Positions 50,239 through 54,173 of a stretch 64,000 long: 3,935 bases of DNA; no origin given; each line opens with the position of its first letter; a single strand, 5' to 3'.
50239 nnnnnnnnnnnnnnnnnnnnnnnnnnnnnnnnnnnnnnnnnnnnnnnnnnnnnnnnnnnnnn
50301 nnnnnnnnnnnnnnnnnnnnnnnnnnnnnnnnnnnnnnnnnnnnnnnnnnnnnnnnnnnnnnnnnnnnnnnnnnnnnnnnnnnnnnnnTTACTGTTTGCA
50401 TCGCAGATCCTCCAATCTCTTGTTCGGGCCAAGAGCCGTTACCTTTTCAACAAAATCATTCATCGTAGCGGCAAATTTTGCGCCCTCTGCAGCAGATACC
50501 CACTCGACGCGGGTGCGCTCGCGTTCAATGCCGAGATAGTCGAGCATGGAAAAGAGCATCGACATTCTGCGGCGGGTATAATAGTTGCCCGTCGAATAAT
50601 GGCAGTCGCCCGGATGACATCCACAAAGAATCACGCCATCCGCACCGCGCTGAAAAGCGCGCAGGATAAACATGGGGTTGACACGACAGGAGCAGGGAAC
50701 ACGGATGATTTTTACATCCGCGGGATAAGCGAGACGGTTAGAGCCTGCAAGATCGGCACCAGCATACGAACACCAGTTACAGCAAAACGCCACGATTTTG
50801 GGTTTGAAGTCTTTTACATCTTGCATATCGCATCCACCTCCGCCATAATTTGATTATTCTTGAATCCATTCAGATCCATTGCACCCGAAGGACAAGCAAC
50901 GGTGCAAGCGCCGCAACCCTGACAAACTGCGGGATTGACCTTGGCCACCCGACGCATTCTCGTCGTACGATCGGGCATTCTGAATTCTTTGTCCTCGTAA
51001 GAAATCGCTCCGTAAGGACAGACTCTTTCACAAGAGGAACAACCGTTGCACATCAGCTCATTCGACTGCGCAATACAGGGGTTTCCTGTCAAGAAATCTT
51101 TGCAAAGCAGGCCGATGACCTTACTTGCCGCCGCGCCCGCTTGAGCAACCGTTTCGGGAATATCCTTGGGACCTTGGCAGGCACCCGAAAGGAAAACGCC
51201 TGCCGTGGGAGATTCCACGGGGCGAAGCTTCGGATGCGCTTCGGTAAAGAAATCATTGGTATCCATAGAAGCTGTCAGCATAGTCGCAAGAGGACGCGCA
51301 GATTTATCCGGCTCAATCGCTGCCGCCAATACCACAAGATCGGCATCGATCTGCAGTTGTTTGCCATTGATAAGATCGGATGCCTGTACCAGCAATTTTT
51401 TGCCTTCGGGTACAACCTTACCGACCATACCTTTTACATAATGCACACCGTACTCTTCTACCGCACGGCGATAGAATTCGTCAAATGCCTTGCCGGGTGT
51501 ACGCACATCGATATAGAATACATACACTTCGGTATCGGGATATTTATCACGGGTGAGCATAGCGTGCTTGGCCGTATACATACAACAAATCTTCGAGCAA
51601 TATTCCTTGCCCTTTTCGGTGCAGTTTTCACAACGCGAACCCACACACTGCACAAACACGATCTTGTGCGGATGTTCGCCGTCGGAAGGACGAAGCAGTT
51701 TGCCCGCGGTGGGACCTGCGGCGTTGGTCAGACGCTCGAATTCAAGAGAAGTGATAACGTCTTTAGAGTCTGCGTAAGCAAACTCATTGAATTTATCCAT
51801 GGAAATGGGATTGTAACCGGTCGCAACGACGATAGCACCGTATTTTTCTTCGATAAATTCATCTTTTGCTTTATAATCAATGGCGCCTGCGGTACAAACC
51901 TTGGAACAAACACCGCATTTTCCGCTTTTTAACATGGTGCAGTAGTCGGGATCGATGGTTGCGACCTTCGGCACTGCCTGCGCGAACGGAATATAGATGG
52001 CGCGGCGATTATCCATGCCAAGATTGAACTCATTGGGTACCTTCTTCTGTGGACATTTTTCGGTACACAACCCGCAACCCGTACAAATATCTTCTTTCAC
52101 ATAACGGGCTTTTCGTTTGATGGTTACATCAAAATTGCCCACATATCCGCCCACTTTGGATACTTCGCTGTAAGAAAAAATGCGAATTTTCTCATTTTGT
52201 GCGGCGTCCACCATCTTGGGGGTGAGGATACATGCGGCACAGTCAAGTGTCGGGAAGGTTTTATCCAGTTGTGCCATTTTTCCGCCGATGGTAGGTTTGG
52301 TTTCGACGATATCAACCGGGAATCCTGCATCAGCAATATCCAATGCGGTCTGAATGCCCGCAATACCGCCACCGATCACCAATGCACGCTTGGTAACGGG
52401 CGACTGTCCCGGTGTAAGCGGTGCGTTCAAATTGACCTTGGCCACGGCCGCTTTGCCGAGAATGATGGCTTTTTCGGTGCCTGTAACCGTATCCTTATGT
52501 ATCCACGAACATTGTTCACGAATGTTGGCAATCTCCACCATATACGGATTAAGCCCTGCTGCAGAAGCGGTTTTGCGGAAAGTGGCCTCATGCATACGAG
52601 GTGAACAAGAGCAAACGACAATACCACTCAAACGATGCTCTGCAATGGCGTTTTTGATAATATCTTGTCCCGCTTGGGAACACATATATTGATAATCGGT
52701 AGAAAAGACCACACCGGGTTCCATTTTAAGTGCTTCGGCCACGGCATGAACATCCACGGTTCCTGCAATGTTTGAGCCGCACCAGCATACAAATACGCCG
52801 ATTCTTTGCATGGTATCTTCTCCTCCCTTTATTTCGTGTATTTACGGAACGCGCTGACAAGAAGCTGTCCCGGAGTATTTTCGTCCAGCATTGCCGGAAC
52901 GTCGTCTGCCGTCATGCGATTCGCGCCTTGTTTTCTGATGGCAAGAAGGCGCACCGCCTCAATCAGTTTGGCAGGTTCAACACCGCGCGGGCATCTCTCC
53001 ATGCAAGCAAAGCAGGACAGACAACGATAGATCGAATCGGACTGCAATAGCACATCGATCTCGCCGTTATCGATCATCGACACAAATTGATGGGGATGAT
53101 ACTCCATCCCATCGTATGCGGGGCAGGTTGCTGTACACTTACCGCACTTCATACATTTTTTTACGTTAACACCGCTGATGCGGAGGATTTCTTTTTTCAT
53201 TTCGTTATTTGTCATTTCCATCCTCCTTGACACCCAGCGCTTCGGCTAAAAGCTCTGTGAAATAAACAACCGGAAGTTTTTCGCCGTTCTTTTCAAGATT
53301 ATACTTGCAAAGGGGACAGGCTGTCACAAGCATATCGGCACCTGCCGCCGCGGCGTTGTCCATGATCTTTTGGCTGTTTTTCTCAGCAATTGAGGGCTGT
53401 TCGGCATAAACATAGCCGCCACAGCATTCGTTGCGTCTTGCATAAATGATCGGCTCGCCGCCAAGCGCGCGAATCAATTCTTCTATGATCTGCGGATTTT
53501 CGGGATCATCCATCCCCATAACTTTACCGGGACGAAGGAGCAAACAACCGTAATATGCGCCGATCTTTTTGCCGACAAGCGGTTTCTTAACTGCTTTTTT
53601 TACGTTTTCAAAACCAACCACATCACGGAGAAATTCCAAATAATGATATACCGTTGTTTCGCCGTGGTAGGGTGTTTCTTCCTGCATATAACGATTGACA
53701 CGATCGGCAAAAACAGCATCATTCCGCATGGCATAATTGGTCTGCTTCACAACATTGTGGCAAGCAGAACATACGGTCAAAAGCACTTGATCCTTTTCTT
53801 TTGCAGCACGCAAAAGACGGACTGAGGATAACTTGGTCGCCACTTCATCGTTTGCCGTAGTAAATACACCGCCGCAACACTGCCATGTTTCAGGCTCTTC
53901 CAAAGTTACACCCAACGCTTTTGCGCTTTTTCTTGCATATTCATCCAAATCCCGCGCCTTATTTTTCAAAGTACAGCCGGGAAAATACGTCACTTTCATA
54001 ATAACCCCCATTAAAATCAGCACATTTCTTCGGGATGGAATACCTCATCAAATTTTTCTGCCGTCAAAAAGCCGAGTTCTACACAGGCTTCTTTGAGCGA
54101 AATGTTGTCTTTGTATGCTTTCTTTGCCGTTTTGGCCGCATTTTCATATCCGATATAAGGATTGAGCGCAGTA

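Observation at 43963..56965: Twelve-gene operon fusing MDH, fumarase, HdrBCA, an MvhD/Flx module, soluble FrdAB and a SucE-like permease: predicted Hdr/Flx-coupled (possibly bifurcating) fumarate reduction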

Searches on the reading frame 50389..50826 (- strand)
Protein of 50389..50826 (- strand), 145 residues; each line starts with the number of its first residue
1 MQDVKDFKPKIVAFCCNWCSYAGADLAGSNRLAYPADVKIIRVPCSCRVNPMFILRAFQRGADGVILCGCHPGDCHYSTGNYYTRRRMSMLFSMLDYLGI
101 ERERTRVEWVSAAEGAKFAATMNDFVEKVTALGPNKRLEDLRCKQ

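Call 3: search_protein_families(library=pfam, proteins=[window:50389-50826:-])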
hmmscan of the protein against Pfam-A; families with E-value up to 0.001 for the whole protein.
window:50389-50826:- (145 aa): 1 family
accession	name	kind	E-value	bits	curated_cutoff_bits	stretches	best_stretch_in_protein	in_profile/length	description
PF02662.21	FlpD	-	1.1e-55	187.3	22.3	1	11-133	1-123/123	Methyl-viologen-reducing hydrogenase, delta subunit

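Call 5: search_protein_families(library=ncbifam, proteins=[window:50389-50826:-], max_evalue=0.00001)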
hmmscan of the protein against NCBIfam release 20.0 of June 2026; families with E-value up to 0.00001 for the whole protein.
window:50389-50826:- (145 aa): 4 families
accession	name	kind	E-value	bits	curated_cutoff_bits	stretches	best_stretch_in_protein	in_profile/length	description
NF040770.1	hetero_SS_HdrA2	exception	3.2e-53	181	1100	1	3-136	642-775/777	CoB-CoM heterodisulfide reductase HdrA2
NF045873.1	F420_non_VhuD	exception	8.5e-40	135.9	215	1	9-136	2-129/132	F420-non-reducing hydrogenase iron-sulfur subunit VhuD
NF041891.1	hdrA_Methbact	equivalog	7.2e-15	54.3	1300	1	3-131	638-760/762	ferredoxin:CoB-CoM heterodisulfide reductase subunit HdrA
NF041778.1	hetero_SS_HdrA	equivalog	9.4e-08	30.3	1400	1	10-72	655-717/771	ferredoxin:CoB-CoM heterodisulfide reductase subunit HdrA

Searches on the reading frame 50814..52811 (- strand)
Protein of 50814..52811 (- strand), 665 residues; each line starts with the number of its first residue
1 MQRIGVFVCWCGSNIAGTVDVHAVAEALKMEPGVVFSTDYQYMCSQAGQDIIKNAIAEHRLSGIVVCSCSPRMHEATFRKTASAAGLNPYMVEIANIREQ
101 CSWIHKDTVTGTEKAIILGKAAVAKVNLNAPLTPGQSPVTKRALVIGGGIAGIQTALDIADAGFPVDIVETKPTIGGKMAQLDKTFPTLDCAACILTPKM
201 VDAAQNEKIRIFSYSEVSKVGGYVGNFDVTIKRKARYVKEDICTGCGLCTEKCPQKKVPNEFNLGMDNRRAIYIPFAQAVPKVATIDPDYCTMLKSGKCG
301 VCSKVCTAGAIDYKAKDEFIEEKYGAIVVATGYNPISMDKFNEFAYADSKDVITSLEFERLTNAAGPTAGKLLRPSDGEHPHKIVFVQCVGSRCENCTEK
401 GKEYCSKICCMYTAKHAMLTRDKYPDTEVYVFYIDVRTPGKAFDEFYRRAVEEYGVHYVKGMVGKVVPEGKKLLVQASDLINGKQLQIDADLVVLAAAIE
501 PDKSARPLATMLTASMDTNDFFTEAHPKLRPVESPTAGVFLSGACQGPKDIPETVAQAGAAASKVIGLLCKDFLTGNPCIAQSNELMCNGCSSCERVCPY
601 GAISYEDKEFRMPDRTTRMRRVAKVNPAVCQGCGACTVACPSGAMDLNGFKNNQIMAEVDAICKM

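Call 3: search_protein_families(library=pfam, proteins=[window:50814-52811:-])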
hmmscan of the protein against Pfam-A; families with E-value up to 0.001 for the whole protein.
window:50814-52811:- (665 aa): 14 families
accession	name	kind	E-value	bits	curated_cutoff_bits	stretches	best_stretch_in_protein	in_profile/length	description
PF00037.32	Fer4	-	1.1e-15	57.1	21.1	3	584-604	4-24/24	4Fe-4S binding domain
PF12838.12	Fer4_7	-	3.1e-14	53.6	27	2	588-644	2-52/52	4Fe-4S dicluster domain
PF12837.12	Fer4_6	-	3e-12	46.3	25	2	582-603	3-24/24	4Fe-4S binding domain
PF07992.20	Pyr_redox_2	-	1.4e-09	38.2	26.1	1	143-338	3-114/291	Pyridine nucleotide-disulphide oxidoreductase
PF13237.11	Fer4_10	-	1.6e-09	38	25.5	2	584-641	5-53/53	4Fe-4S dicluster domain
PF13187.11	Fer4_9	-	8e-09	35.8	27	1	587-645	1-52/52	4Fe-4S dicluster domain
PF13484.11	Fer4_16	-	1.3e-07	32.8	30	1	243-308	2-65/66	4Fe-4S double cluster binding domain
PF13450.12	NAD_binding_8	-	7.5e-06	26.6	21.9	1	145-196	1-52/68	NAD(P)-binding Rossmann-like domain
PF12797.12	Fer4_2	-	7.6e-06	26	24.5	1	236-254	3-21/22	4Fe-4S binding domain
PF13183.11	Fer4_8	-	2.5e-05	25.1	27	1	587-643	4-67/68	4Fe-4S dicluster domain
PF01266.30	DAO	-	3.1e-05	24.1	27.9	1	143-177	2-37/353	FAD dependent oxidoreductase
PF14697.11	Fer4_21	-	5e-05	23.8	35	0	234-255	32-53/59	4Fe-4S dicluster domain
PF12831.13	FAD_oxidored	-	0.00012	22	27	1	144-180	3-39/416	FAD dependent oxidoreductase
PF25160.1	LdpA_Fe-S-bd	-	0.00017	21.7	27.6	0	624-646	22-44/49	LdpA Fe-S cluster-binding domain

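Call 5: search_protein_families(library=ncbifam, proteins=[window:50814-52811:-], max_evalue=0.00001)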
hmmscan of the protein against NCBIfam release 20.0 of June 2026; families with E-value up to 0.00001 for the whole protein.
window:50814-52811:- (665 aa): 18 families
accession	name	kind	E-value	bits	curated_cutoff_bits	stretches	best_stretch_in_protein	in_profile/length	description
NF040770.1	hetero_SS_HdrA2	exception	1.8e-234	780.3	1100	1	3-663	1-641/777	CoB-CoM heterodisulfide reductase HdrA2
NF041778.1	hetero_SS_HdrA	equivalog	1.7e-187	624.7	1400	1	3-663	7-651/771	ferredoxin:CoB-CoM heterodisulfide reductase subunit HdrA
NF041891.1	hdrA_Methbact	equivalog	4.5e-177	590.6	1300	1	3-663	2-636/762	ferredoxin:CoB-CoM heterodisulfide reductase subunit HdrA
NF042909.1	FMH_DH_FwdF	exception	3.3e-14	52.7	375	2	585-648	256-314/336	tungsten-dependent formylmethanofuran dehydrogenase subunit FwdF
NF009410.0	PRK12771.1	subfamily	3.1e-09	36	516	0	130-179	128-177/566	NAD(P)-binding protein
NF045637.1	carotdesatCrtDProt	equivalog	3.4e-08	32.5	580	1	144-201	2-59/485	1-hydroxycarotenoid 3,4-desaturase CrtD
TIGR01971.1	NuoI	subfamily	4.1e-08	32.9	113.05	1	585-647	41-100/121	NADH-quinone oxidoreductase, chain I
TIGR02179.1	PorD_KorD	subfamily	1e-07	32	60.05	0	585-647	24-74/78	2-oxoacid:acceptor oxidoreductase, delta subunit, pyruvate/2-ketoisovalerate family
NF040616.1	F420_dehyd_FpoF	exception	2.1e-07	30.3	475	0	586-642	11-66/337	F420H2 dehydrogenase subunit FpoF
TIGR04105.1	FeFe_hydrog_B1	subfamily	3.7e-07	29.2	450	0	584-646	140-206/462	monomeric [FeFe] hydrogenase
NF004540.0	PRK05888.2-1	equivalog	4.4e-07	29.6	215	0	587-647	45-105/139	NADH-quinone oxidoreductase subunit NuoI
NF005503.0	PRK07118.1-2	equivalog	4.6e-07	29.4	252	0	229-321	155-239/292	RnfABCDGE type electron transport complex subunit B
NF006808.0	PRK09326.1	equivalog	4.6e-07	29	444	0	586-642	12-67/341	F420H2 dehydrogenase subunit F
NF005560.0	PRK07233.1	equivalog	6.6e-07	28.5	252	1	143-183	3-43/435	hypothetical protein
TIGR02734.1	crtI_fam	subfamily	1.4e-06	27.3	238.1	1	143-202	1-61/504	phytoene desaturase family protein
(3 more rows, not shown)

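Call 55: search_solved_structures(query=window:50814-52811:-, max_evalue=1e-20)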
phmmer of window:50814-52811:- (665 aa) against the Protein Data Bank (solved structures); distinct sequences matched with E-value up to 1e-20: 6.
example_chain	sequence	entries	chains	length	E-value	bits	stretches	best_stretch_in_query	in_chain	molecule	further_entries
5odc_A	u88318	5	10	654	1.1e-201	674.6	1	3-661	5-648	Heterodisulfide reductase, subunit A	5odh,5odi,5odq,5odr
8rvu_a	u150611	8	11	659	1.4e-198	664.4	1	3-662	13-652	H(2):CoB-CoM heterodisulfide,ferredoxin reductase subunit A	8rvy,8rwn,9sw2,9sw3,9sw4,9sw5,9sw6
8rvv_A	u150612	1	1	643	1.8e-198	664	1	3-662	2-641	H(2):CoB-CoM heterodisulfide,ferredoxin reductase subunit A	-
9sfi_A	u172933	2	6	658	2e-183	614.3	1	3-663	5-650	CoB--CoM heterodisulfide reductase iron-sulfur subunit A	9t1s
7bkb_A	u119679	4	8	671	5e-179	599.8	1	3-662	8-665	CoB--CoM heterodisulfide reductase iron-sulfur subunit A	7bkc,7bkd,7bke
6tjr_A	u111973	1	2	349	3e-37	131.3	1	326-567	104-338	Fumarate reductase/succinate dehydrogenase flavoprotein domain protein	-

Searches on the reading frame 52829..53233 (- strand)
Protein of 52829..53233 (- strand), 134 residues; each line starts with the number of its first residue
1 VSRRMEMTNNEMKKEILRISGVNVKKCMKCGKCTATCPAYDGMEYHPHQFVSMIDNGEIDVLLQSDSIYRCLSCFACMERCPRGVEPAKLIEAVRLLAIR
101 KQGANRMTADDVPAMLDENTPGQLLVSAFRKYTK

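Call 3: search_protein_families(library=pfam, proteins=[window:52829-53233:-])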
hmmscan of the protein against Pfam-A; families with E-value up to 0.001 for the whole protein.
window:52829-53233:- (134 aa): 10 families
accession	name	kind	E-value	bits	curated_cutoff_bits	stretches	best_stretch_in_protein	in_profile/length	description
PF13183.11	Fer4_8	-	7e-12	46.1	27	1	24-85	2-68/68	4Fe-4S dicluster domain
PF13534.11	Fer4_17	-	4.2e-11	43.7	22.2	1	26-85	1-60/61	4Fe-4S dicluster domain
PF13187.11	Fer4_9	-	9.5e-10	38.8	27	1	26-84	1-50/52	4Fe-4S dicluster domain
PF13237.11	Fer4_10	-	5.2e-08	33.1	25.5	1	23-82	5-53/53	4Fe-4S dicluster domain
PF12838.12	Fer4_7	-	3e-07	31.2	27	1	26-85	1-52/52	4Fe-4S dicluster domain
PF13484.11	Fer4_16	-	2.6e-06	28.6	30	0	26-39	1-14/66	4Fe-4S double cluster binding domain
PF14697.11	Fer4_21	-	3.7e-05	24.2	35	0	22-82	3-52/59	4Fe-4S dicluster domain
PF12797.12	Fer4_2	-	0.00012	22.2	24.5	0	23-39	6-22/22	4Fe-4S binding domain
PF25160.1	LdpA_Fe-S-bd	-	0.00017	21.7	27.6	0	19-39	20-40/49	LdpA Fe-S cluster-binding domain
PF12837.12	Fer4_6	-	0.00028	21.1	25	0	22-39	4-21/24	4Fe-4S binding domain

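Call 5: search_protein_families(library=ncbifam, proteins=[window:52829-53233:-], max_evalue=0.00001)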
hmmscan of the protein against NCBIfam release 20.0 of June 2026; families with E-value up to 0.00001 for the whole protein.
window:52829-53233:- (134 aa): 13 families
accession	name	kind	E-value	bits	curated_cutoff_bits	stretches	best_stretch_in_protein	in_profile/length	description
NF041779.1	hetero_SS_HdrC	equivalog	9.2e-19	67.7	350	1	10-102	16-107/198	ferredoxin:CoB-CoM heterodisulfide reductase subunit HdrC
TIGR03290.1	CoB_CoM_SS_C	equivalog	4.2e-18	65.7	160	1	24-102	1-79/144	CoB--CoM heterodisulfide reductase subunit C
NF041890.1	hdrC_Methbact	equivalog_domain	3.5e-16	59.4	270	1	10-105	14-108/192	ferredoxin:CoB-CoM heterodisulfide reductase subunit HdrC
NF038018.1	qmoC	equivalog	5.4e-16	59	300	1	11-107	4-100/360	quinone-interacting membrane-bound oxidoreductase complex subunit QmoC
NF004616.0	PRK05950.1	subfamily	2.7e-10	39.8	228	1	22-101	144-236/238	succinate dehydrogenase iron-sulfur subunit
NF008434.0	PRK11274.1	equivalog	3.6e-09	36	333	1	24-100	22-104/409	glycolate oxidase subunit GlcF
NF004898.0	PRK06259.1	equivalog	6.4e-09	35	385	1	5-102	116-220/488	fumarate reductase (CoM/CoB) subunit TfrB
TIGR00384.1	dhsB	subfamily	4.6e-08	32.8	88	1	23-95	138-222/222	succinate dehydrogenase and fumarate reductase iron-sulfur protein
NF009226.0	PRK12576.1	equivalog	6.8e-08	32.2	344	1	25-97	154-236/317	succinate dehydrogenase/fumarate reductase iron-sulfur subunit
NF045670.1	quin_L_LdhH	equivalog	2.2e-07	29.5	800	1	23-106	302-391/706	L-lactate dehydrogenase (quinone) large subunit LdhH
NF008369.0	PRK11168.1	equivalog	4.8e-06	25.7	278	1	23-102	9-91/401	anaerobic glycerol-3-phosphate dehydrogenase subunit C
NF006391.0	PRK08640.1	equivalog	5.9e-06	25.3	244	0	22-42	150-170/254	succinate dehydrogenase iron-sulfur subunit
TIGR00314.1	cdhA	equivalog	9.9e-06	23.6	781.3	0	23-95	397-463/784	CO dehydrogenase/acetyl-CoA synthase complex subunit alpha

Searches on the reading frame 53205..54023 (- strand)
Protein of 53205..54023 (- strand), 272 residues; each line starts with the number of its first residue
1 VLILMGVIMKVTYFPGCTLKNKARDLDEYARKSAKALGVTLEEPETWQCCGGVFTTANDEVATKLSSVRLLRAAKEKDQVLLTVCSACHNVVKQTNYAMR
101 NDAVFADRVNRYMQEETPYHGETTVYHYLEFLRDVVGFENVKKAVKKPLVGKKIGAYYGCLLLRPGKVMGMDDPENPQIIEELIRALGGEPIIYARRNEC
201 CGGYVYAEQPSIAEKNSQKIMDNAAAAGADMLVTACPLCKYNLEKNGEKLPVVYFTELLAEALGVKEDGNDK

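Call 3: search_protein_families(library=pfam, proteins=[window:53205-54023:-])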
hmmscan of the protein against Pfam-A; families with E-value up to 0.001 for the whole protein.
window:53205-54023:- (272 aa): 1 family
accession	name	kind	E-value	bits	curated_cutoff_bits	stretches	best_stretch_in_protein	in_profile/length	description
PF02754.22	CCG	-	9.9e-26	90.1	20.6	2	156-243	3-84/85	Cysteine-rich domain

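Call 5: search_protein_families(library=ncbifam, proteins=[window:53205-54023:-], max_evalue=0.00001)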
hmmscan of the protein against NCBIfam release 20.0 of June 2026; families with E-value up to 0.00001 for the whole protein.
window:53205-54023:- (272 aa): 8 families
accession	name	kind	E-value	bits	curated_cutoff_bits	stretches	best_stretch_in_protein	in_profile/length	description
TIGR03288.1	CoB_CoM_SS_B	equivalog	1.8e-42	145.6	345.15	1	10-267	1-271/290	CoB--CoM heterodisulfide reductase subunit B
NF042965.1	MFR_anch_SdhE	equivalog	9.9e-42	143.4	500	1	11-245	3-234/282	8-methylmenaquinol:fumarate reductase membrane anchor subunit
NF004898.0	PRK06259.1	equivalog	2.1e-15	56.4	385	1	9-262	262-487/488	fumarate reductase (CoM/CoB) subunit TfrB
NF045670.1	quin_L_LdhH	equivalog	2.1e-15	56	800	1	9-259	467-705/706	L-lactate dehydrogenase (quinone) large subunit LdhH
NF041780.1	hetero_SS_HdrB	equivalog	8.7e-15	54.8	450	1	36-246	31-254/304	ferredoxin:CoB-CoM heterodisulfide reductase subunit HdrB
NF045663.1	diclust_near_Sec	equivalog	1.6e-10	39.7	530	0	17-99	542-625/759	pyridine nucleotide-disulfide oxidoreductase/dicluster-binding protein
NF008434.0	PRK11274.1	equivalog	8.1e-10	38.2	333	0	82-263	245-407/409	glycolate oxidase subunit GlcF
NF008369.0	PRK11168.1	equivalog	8e-08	31.6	278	1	10-264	168-400/401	anaerobic glycerol-3-phosphate dehydrogenase subunit C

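Call 54: search_solved_structures(query=window:53205-54023:-, max_evalue=0.001)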
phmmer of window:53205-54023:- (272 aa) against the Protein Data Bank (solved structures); distinct sequences matched with E-value up to 0.001: 5.
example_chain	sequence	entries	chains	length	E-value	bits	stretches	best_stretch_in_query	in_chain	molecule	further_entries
8rvv_B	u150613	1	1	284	1.6e-33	119.6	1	9-266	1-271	H(2):CoB-CoM heterodisulfide,ferredoxin reductase subunit B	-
8rvu_b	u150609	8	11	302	2.1e-33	119.3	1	9-266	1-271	H(2):CoB-CoM heterodisulfide,ferredoxin reductase subunit B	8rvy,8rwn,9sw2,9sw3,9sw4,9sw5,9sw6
7bkb_B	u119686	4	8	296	6.2e-32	114.4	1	11-265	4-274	CoB--CoM heterodisulfide reductase subunit B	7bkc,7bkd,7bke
9sfi_C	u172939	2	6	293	1.5e-31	113.2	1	9-265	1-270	H(2)/formate:CoB-CoM heterodisulfide,ferredoxin reductase subunit B2 | Heterodisulfide reductase subunit B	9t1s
5odc_B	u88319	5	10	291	9.4e-28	100.7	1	9-246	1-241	Heterodisulfide reductase, subunit B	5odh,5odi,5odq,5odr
